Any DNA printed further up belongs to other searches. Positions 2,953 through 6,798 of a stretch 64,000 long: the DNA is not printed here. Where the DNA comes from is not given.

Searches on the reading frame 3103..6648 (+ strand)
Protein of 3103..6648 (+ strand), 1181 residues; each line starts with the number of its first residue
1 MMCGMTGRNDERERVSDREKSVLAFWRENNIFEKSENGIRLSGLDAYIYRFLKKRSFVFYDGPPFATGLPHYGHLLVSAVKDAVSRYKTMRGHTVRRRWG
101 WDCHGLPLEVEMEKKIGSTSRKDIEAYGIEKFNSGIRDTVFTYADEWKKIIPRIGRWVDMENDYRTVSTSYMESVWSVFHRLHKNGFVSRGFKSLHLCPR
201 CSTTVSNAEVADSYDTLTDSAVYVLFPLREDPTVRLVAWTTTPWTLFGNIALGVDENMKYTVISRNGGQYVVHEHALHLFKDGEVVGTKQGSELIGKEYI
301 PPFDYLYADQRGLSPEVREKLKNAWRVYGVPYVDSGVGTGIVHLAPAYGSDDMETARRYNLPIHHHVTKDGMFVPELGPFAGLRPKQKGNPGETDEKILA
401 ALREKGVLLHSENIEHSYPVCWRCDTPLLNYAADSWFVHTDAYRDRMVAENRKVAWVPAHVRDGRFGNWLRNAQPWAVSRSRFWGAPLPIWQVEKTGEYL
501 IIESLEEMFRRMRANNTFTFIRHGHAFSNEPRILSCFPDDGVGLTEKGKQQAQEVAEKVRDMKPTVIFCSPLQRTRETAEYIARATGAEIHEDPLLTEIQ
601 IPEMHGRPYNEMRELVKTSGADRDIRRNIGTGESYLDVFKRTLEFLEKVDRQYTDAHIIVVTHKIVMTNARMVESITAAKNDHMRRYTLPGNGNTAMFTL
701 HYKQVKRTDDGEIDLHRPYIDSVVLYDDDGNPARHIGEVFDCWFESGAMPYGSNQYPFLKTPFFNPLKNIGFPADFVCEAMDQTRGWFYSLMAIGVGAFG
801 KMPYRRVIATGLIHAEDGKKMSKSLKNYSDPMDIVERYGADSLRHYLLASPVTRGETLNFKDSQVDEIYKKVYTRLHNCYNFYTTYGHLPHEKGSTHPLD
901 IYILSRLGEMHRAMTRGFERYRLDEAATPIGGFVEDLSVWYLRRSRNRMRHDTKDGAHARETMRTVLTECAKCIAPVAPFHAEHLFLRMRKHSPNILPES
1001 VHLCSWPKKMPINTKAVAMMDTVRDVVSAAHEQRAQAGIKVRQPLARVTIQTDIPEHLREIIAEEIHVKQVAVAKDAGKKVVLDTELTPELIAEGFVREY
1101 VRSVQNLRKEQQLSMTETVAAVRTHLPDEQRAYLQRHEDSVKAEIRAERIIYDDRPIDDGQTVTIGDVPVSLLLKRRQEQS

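Call 25: search_protein_families(library=pfam, proteins=[window:3103-6648:+], max_evalue=0.0001)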
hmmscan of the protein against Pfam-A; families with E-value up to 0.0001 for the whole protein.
window:3103-6648:+ (1181 aa): 5 families
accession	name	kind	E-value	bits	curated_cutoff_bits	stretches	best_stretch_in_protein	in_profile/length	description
PF00133.28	tRNA-synt_1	-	4.4e-117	391.8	22.7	2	53-512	21-267/414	tRNA synthetases class I (I, L, M and V)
PF00300.27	His_Phos_1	-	2.9e-33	115.6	21.7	1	519-703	2-182/194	Histidine phosphatase superfamily (branch 1)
PF08264.19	Anticodon_1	-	4.5e-24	85.4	25.1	1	900-1048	1-146/148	Anticodon-binding domain of tRNA ligase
PF19302.4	DUF5915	-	9.5e-19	68.1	27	1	1052-1175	73-193/195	Domain of unknown function (DUF5915)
PF09334.17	tRNA-synt_1g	-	8.4e-17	61.4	20.1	2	64-210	8-135/391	tRNA synthetases class I (M)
